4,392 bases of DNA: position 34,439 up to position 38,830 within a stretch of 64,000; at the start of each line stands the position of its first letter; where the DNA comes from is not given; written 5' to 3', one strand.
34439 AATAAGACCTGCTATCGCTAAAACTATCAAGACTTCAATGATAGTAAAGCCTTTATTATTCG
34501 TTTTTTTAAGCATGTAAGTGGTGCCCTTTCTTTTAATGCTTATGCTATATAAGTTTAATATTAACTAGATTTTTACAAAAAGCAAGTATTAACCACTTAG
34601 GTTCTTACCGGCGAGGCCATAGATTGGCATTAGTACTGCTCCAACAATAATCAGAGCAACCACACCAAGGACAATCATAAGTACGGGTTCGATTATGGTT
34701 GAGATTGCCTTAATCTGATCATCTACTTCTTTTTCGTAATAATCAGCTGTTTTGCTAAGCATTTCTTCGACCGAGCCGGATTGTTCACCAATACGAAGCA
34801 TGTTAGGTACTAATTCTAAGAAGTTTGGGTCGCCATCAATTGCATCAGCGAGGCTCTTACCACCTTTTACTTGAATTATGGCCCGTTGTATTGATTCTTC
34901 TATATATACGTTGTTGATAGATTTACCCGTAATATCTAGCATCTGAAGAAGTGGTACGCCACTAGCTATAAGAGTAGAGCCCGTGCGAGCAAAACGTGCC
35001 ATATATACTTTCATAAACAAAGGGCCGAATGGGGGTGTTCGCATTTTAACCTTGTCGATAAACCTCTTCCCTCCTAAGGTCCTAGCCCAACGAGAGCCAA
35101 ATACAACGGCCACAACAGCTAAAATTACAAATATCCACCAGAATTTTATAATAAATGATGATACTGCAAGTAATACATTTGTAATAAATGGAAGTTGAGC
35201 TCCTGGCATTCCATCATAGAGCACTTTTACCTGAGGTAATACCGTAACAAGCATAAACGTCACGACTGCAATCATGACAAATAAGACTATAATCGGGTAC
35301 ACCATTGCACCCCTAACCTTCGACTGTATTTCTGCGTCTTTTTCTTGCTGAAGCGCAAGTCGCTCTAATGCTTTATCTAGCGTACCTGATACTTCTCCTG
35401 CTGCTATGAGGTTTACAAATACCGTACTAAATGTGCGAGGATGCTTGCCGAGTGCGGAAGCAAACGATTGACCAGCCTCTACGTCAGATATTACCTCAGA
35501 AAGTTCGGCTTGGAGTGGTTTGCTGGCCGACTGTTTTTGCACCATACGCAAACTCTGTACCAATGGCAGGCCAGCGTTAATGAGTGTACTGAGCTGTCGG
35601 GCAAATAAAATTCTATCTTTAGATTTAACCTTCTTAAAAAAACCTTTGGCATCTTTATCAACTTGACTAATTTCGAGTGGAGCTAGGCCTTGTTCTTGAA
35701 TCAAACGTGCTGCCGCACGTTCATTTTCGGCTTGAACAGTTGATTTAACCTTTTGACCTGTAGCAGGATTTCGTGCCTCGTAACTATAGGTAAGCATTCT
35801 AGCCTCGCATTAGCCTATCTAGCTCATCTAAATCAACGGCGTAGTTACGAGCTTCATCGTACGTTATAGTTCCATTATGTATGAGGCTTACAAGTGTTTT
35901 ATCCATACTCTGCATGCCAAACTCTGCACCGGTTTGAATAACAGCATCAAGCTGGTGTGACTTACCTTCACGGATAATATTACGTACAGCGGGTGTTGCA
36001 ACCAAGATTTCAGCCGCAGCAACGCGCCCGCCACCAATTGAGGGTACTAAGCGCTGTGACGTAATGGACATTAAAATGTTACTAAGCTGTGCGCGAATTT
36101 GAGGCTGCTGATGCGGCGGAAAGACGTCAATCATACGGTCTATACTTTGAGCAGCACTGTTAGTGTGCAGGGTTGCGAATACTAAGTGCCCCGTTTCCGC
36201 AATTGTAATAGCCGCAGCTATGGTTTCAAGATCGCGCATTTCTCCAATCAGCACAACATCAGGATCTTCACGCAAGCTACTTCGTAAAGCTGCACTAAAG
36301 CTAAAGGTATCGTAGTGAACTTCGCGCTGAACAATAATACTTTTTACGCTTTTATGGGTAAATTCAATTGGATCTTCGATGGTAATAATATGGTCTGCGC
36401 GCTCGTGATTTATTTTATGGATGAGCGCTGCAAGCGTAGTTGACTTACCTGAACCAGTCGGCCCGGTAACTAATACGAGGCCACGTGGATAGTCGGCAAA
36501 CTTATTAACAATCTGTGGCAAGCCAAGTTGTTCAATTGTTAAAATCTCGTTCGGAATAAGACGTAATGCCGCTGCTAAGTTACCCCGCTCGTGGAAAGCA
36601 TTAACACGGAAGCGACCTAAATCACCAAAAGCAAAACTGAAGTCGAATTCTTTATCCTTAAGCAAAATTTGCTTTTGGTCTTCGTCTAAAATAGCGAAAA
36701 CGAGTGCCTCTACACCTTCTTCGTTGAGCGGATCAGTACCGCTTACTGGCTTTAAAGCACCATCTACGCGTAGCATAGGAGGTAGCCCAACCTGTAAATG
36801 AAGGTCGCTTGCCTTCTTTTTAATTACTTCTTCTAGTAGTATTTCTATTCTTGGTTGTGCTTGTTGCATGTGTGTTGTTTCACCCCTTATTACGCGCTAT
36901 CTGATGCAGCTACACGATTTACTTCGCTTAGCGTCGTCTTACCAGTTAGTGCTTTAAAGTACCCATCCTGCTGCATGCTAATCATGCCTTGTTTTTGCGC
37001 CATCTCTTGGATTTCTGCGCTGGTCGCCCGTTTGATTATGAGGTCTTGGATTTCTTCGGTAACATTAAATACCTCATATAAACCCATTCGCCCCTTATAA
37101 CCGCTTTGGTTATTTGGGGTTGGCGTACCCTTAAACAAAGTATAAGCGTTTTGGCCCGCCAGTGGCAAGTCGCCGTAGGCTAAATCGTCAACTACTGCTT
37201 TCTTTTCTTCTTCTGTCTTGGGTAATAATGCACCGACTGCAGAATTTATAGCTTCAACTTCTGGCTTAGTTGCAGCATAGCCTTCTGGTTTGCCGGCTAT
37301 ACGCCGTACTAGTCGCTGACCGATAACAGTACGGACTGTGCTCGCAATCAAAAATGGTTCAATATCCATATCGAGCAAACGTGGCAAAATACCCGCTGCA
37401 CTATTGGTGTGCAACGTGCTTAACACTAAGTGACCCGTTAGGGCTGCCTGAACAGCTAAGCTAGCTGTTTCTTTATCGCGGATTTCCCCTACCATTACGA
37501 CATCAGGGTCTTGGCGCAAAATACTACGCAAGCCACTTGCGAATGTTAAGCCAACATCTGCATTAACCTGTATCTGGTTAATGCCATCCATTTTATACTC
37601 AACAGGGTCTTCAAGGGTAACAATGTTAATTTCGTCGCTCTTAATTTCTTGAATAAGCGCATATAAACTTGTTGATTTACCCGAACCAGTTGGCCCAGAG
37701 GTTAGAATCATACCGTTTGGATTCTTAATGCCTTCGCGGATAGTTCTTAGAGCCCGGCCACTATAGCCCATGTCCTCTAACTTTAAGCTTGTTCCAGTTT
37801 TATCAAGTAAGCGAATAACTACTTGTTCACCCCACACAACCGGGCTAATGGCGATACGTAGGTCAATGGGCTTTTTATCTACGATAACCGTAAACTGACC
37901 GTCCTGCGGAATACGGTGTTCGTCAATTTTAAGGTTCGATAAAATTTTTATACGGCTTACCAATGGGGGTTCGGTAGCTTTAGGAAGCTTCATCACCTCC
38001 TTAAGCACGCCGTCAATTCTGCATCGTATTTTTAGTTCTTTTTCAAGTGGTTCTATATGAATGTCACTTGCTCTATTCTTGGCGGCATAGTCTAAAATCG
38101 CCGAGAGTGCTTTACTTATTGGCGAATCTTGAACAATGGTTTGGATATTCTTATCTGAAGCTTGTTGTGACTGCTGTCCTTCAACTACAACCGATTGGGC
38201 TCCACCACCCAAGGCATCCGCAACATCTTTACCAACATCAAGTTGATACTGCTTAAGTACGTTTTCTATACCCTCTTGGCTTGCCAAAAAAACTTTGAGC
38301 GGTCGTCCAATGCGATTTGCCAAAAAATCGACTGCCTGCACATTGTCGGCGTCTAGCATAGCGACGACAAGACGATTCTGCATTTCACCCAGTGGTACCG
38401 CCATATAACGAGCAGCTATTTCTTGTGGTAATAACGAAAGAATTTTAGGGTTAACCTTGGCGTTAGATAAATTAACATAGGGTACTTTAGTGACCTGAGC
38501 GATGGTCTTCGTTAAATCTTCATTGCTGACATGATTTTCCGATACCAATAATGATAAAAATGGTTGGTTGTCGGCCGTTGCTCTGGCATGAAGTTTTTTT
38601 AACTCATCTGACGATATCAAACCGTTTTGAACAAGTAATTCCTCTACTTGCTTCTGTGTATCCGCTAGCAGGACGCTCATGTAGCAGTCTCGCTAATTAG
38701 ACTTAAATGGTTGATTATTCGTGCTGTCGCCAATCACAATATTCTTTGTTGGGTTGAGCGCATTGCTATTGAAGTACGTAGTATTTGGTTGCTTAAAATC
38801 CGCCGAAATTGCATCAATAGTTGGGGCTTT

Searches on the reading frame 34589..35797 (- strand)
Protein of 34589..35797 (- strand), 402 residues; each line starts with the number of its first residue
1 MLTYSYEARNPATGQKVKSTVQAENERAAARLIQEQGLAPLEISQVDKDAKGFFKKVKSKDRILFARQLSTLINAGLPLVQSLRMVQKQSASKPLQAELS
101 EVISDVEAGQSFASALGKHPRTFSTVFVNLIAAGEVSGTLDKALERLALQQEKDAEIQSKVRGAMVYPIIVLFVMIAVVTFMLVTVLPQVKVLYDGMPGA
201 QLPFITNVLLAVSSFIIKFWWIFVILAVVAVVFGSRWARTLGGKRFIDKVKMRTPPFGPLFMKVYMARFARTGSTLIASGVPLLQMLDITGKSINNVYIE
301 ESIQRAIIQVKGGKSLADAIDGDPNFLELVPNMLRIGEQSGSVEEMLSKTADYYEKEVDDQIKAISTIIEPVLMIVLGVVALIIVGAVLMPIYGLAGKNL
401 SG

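Call 81: search_protein_families(library=pfam, proteins=[window:34589-35797:-], max_evalue=0.001)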
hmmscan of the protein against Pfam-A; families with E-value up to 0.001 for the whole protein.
window:34589-35797:- (402 aa): 1 family
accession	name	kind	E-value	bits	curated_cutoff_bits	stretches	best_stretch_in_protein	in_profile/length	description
PF00482.28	T2SSF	-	4e-61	204.9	25.2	2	65-188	1-125/125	Type II secretion system (T2SS), protein F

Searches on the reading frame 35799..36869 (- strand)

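Call 81: search_protein_families(library=pfam, proteins=[window:35799-36869:-], max_evalue=0.001)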
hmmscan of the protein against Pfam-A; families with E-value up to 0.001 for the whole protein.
window:35799-36869:- (356 aa): 6 families
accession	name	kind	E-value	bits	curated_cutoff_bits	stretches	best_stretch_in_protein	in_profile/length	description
PF00437.27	T2SSE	-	1.8e-50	172.1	24.9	1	8-277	12-280/370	Type II/IV secretion system protein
PF25199.1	nSTAND_NTPase5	-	7.5e-06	26.3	34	1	128-181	40-93/145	Novel STAND NTPase 5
PF13401.12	AAA_22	-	4.2e-05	24.3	27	1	128-175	4-50/130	AAA domain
PF13191.12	AAA_16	-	8.4e-05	23.6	32.6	1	128-188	24-68/167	AAA ATPase domain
PF13555.12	AAA_29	-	0.00013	22.1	27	1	128-149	21-42/61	P-loop containing region of AAA domain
PF20720.3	nSTAND3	-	0.0006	20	27.2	0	130-171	18-58/155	Novel STAND NTPase 3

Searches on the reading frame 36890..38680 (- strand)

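Call 81: search_protein_families(library=pfam, proteins=[window:36890-38680:-], max_evalue=0.001)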
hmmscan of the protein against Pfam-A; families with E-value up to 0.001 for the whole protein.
window:36890-38680:- (596 aa): 3 families
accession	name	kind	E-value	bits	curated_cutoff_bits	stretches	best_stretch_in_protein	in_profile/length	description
PF00437.27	T2SSE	-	7e-121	403.8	24.9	1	184-589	4-370/370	Type II/IV secretion system protein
PF05157.20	MshEN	-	1.4e-14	54.3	23.1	1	66-147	3-85/90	MshEN domain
PF13173.12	AAA_14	-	0.00067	20.1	27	0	324-432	4-103/129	AAA domain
